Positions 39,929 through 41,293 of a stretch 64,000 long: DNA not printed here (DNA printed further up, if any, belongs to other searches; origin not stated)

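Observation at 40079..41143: Sec-signal LRR protein ending in a canonical eukaryotic RING-H2 finger: candidate secreted E3 ubiquitin ligase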

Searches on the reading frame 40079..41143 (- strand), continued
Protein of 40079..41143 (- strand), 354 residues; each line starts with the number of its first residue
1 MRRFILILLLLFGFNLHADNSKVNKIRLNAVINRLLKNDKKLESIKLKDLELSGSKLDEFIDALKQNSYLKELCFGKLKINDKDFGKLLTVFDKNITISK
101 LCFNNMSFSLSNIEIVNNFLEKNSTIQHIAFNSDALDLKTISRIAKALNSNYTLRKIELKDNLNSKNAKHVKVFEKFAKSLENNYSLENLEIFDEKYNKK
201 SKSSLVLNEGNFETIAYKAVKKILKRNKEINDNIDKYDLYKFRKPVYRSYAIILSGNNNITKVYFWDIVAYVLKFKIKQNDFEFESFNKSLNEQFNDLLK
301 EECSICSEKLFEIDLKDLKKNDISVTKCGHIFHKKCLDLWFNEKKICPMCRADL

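Call 60: fold_search(model_id=the predicted structure, library=pdb)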
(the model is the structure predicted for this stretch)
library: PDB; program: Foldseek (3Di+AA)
matches with E <= 10: 951; with E <= 0.001: 10
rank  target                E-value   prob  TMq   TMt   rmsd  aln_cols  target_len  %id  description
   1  4z94_G                4.3e-06  1.00  0.34  0.38   8.5       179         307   23  Actin Complex With a Chimera of Tropomodulin-1 and Leiomodin-1 Actin-Binding Site 2 (released 2015-10-21)
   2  8iah_Y                2.6e-05  1.00  0.29  0.30   8.0       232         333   16  Structure of mammalian spectrin-actin junctional complex of membrane skeleton, State I, Global map (released 2023-05-03)
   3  8iai_Y                4.4e-05  1.00  0.26  0.32   5.5       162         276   18  Structure of mammalian spectrin-actin junctional complex of membrane skeleton, State II, Global map (released 2023-05-03)
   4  4pki_G                5.7e-05  1.00  0.32  0.36   8.7       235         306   17  Complex of ATP-actin With the C-terminal Actin-Binding Domain of Tropomodulin (released 2014-07-30)
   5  4z8g                  6.6e-05  1.00  0.34  0.62   5.1       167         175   23  Chimera of Tropomodulin-1 and Leiomodin-1 Actin-Binding Site 2 (TL1 ABS2) (released 2015-10-21)
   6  1io0                  8.6e-05  1.00  0.33  0.64   5.5       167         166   18  CRYSTAL STRUCTURE OF TROPOMODULIN C-TERMINAL HALF (released 2002-11-27)
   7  8f8t_T                1.1e-04  1.00  0.32  0.45   7.0       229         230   16  Cryo-EM structure of the Tropomodulin-capped pointed end of F-actin (released 2023-06-07)
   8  4z79                  1.7e-04  1.00  0.34  0.62   5.9       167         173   18  Leiomodin-1 Actin-Binding Site 2 (ABS2) (released 2015-10-21)
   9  1pgv                  4.2e-04  1.00  0.33  0.61   4.8       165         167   16  Structural Genomics of Caenorhabditis elegans: tropomodulin C-terminal domain (released 2003-06-10)
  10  5wfn_C                6.8e-04  1.00  0.34  0.56   5.1       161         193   16  Revised model of leiomodin 2-mediated actin regulation (alternate refinement of PDB 4RWT) (released 2017-08-30)
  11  9fqr_Km               1.2e-03  1.00  0.34  0.32  10.4       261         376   15  96-nm repeat of axonemal doublet microtubules from bovine sperm (released 2025-03-26)
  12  4rwt_D                1.3e-03  1.00  0.32  0.40  12.5       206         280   16  Structure of actin-Lmod complex (released 2015-10-14)
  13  5y3s_D                1.5e-03  1.00  0.42  0.69   5.0       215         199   13  Crystal structure of human NLRP1 leucine rich repeat domain (released 2018-08-01)
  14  9xrl_AK               2.7e-03  1.00  0.33  0.14   9.7       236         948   17  Structure of mouse cytoplasmic lattice (CPL) repeating unit (released 2026-03-18)
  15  9ec0_A                2.7e-03  0.93  0.24  0.12  15.9       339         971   17  Structure of the CARMIL dimer bound to Capping Protein (released 2026-01-21)
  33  4r5d                  1.7e-02  1.00  0.36  0.30   3.8       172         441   19  Crystal structure of computational designed leucine rich repeats DLRR_G3 in space group F222 (released 2015-01-07)
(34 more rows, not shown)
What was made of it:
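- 40544..41074 (-): LRR domain, aa ~24-200: an N-terminal cap (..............) and about six 28-residue strand/helix repeats of the RNI/tropomodulin type. Foldseek top hits are Tmod/Lmod LRRs (call 60).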

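Call 73: search_protein_families(library=padloc, proteins=[window:40082-41143:-], max_evalue=0.01)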
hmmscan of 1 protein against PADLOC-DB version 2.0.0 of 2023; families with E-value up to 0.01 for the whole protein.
window:40082-41143:- (354 aa): 0 families
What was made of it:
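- On Prokaryotic RING families tied to bacterial Ubl systems (Prok-RING_1, Prok-RING_4): No PADLOC hit (call 73).
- There is no match to any PADLOC defence model (call 73).
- Tried and rejected: Defence-system membership: rejected because PADLOC gave no hit (call 73).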

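Call 78: search_solved_structures(query=A1, max_evalue=0.00001)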
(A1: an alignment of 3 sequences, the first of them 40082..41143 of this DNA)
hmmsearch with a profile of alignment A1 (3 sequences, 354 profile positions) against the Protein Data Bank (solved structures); distinct sequences matched with E-value up to 0.00001: 18.
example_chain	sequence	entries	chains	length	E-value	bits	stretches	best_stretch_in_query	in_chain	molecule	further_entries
4r5d_A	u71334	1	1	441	1.8e-09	40.7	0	21-162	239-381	Leucine rich repeat protein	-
4z8g_A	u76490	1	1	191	3.3e-08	36.5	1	28-160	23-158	Tropomodulin-1, Leiomodin-1 chimera (TP1 ABS2)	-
4ap4_A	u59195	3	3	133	5.6e-08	35.7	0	302-353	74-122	E3 UBIQUITIN LIGASE RNF4 | E3 UBIQUITIN-PROTEIN LIGASE RNF4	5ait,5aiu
9fqr_MA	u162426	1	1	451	1.1e-07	34.8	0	33-159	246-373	Leucine rich repeat containing 34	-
4z94_G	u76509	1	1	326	1.3e-07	34.6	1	28-159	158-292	Gelsolin, Tropomodulin-1, Leiomodin-1 chimera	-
9e5c_0t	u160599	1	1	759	2.6e-07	33.5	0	33-196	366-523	MOP84A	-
8j07_w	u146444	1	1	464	3e-07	33.4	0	32-159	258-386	Leucine-rich repeat-containing protein 34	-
9fqr_Km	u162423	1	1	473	2.6e-06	30.2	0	82-163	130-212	Tubulin alpha-3 chain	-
4v3k_C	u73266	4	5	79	2.8e-06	30.1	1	309-353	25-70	E3 UBIQUITIN-PROTEIN LIGASE RNF38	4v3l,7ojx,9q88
5d0m_C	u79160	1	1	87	2.9e-06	30.1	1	299-353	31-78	RING finger protein 165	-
1x4j_A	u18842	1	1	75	3e-06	30.1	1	309-353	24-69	RING finger protein 38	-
1iym_A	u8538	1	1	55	5.4e-06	29.2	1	323-352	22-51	EL5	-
2kiz_A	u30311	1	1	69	5.8e-06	29.1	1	300-353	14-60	E3 ubiquitin-protein ligase Arkadia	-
5ulh_C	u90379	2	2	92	6.3e-06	29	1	300-353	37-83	E3 ubiquitin-protein ligase RNF165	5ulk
9n1f_A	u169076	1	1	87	6.8e-06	28.9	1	299-353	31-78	E3 ubiquitin-protein ligase ARK2C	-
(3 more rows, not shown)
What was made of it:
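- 40544..41074 (-): The profile gives consensus RNI-LRR 4r5d at 1.8e-9, then Tmod, LRRC34 and CARMIL (call 78).
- On RNI-like / tropomodulin-type LRR (PF27087 LRR_TMOD-LMOD; clan of LRR_6): The profile gives 4r5d at 1.8e-9 and Tmod at 3.3e-8 (call 78).
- Closest known: Tropomodulin/leiomodin, CARMIL and LRRC34-type RNI-like LRR domains. Different: A designed consensus RNI-type LRR scores as well or better (4r5d, call 78).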
